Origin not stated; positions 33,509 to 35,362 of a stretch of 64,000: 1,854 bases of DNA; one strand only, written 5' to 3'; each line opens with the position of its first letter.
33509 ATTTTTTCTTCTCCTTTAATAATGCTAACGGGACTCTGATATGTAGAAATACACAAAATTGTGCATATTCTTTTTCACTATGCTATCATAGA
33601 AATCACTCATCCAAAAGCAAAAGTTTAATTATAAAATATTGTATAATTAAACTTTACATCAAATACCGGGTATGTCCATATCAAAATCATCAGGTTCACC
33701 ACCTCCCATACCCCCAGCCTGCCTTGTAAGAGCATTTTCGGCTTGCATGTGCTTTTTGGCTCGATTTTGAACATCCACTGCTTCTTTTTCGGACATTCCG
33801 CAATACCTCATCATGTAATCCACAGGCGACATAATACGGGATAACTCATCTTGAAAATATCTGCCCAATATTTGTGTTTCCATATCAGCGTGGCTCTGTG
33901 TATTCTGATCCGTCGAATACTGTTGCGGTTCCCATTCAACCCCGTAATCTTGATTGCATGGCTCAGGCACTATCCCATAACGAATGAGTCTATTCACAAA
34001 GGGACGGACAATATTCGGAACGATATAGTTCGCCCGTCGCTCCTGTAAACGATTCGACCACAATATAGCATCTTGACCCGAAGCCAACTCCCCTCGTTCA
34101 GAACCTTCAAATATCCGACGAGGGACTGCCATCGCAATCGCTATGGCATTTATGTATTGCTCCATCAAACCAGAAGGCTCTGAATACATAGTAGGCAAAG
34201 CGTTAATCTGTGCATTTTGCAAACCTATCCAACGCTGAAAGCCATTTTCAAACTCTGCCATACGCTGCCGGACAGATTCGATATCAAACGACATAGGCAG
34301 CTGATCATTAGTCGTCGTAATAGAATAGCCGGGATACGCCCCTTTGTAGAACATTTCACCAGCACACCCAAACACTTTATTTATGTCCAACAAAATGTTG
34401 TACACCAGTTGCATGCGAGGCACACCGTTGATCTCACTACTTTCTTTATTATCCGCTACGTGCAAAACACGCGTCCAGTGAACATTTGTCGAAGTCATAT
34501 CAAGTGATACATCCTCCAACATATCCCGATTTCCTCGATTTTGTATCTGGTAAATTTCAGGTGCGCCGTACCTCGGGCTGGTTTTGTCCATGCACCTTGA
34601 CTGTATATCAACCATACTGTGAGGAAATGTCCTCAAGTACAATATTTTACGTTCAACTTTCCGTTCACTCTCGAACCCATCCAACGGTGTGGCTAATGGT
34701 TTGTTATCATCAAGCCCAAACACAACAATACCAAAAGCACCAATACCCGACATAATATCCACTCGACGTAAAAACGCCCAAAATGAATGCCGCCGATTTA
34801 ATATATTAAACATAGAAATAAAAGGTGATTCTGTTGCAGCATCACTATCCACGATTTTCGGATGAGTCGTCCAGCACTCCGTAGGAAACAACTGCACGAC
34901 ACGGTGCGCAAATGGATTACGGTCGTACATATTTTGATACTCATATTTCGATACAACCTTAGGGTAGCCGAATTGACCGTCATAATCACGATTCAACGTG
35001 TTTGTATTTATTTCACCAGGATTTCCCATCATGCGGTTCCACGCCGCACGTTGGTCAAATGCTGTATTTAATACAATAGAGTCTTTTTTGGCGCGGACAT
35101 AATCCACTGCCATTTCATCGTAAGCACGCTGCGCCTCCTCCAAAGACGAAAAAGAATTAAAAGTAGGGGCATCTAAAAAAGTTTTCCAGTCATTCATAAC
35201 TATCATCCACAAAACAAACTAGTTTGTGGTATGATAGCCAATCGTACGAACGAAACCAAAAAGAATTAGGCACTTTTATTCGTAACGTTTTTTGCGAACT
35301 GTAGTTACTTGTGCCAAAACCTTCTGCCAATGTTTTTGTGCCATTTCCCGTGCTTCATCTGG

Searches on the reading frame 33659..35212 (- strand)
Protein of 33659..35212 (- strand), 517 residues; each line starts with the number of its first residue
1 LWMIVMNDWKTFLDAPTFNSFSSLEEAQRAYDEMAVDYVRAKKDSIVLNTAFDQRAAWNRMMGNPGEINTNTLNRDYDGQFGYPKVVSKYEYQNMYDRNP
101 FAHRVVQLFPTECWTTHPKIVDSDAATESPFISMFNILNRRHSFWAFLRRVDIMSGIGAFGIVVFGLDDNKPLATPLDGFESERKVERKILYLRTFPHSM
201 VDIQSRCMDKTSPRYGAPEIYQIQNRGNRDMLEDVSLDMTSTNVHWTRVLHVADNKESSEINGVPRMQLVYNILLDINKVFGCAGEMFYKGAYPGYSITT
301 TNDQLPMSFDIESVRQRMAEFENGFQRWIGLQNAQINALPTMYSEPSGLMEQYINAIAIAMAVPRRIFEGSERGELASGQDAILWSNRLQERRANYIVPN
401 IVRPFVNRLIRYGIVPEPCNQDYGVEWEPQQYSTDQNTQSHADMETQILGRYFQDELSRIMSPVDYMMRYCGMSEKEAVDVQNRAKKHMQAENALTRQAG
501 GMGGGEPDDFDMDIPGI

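Call 11: search_protein_families(library=phrogs, proteins=[window:33659-35212:-], max_evalue=0.001)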
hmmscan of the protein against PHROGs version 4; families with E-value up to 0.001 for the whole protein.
window:33659-35212:- (517 aa): 2 families
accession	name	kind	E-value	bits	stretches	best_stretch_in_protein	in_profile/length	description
phrog_146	-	head and packaging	7.3e-52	178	1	71-450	40-407/587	portal protein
phrog_15615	-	head and packaging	3.3e-05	24.3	1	89-254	34-179/194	virion structural protein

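Call 14: search_dna_similar(query=window:33659-35212:-, collection=phages, mode=protein, max_evalue=0.00001, max_rows=15)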
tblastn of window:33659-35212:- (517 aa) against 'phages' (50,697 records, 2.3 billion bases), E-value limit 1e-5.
Records with a match: 333; places in all: 335; records where one place covers at least 80% of the query: 2.
Best place of each record, by identity: <60% 333.
By first word of the organism name: Salmonella 132; Klebsiella 57; Pseudomonas 43; Escherichia 26; Vibrio 13; Pseudoalteromonas 7; Aeromonas 7; Erwinia 6; Enterobacter 5; Mannheimia 5; and 18 more.
By host as written in the record: - 80; Klebsiella pneumoniae 32; Pseudomonas aeruginosa 20; Escherichia coli 11; Salmonella enterica 9; Salmonella enterica subsp. enterica serovar Typhimurium 9; Salmonella sp. 8; Pseudomonas aeruginosa PA14 5; and 102 more.
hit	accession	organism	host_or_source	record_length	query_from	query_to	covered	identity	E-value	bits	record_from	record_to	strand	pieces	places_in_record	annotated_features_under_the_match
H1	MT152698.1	Halorubrum phage Hardycor1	Halorubrum coriense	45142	74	447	72%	32.1%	2e-51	194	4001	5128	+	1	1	por: portal protein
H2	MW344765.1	Halorubrum virus Humcor1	Halorubrum coriense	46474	39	429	76%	29.5%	7e-46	178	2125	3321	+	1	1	por: portal protein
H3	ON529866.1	Brevundimonas phage vB_BpoS-MaInes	Brevundimonas pondensis LVF1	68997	18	432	80%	27.1%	1e-36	151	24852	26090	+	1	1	hypothetical protein | terminase large subunit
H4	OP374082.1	Haloarchaeal virus HJTV-4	Natrinema thermotolerans A29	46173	41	454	80%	26.8%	5e-42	167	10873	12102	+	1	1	DUF1073 domain-containing protein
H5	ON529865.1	Brevundimonas phage vB_BpoS-StAshley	Brevundimonas pondensis LVF1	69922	75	432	69%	27.3%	3e-37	152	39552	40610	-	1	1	hypothetical protein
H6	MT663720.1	Pseudomonas phage DDSR119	Pseudomonas putida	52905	45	450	79%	23.2%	1e-24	114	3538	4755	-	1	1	portal protein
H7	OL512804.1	Hafnia phage Pocitis76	Hafnia sp.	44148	59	444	75%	24.1%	8e-28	124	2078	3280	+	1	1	portal protein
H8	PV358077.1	Enterobacter phage ENT1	Enterobacter hormaechei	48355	48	427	74%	24.4%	2e-23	110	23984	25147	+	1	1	record has no annotation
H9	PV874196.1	Enterobacter phage BHUENT6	Enterobacter cloacae complex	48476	48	427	74%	24.4%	2e-23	110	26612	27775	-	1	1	record has no annotation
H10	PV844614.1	Enterobacter phage BHUENT3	Enterobacter cloacae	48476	48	427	74%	24.4%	2e-23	110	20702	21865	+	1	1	record has no annotation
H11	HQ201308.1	Cronobacter phage ENT47670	Cronobacter sakazakii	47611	60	442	74%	24.1%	2e-23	110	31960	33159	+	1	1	hypothetical protein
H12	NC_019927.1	Cronobacter phage ENT47670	Cronobacter sakazakii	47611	60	442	74%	24.1%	2e-23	110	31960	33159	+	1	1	portal protein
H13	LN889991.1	Bacteriophage 15G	-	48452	52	427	73%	23.7%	1e-26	120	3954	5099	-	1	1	record has no annotation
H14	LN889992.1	Pseudomonas phage 15b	-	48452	52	427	73%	23.7%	1e-26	120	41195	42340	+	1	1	record has no annotation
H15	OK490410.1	Klebsiella phage Kp4856-1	Klebsiella pneumoniae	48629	80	452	72%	23.8%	6e-27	121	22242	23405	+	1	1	record has no annotation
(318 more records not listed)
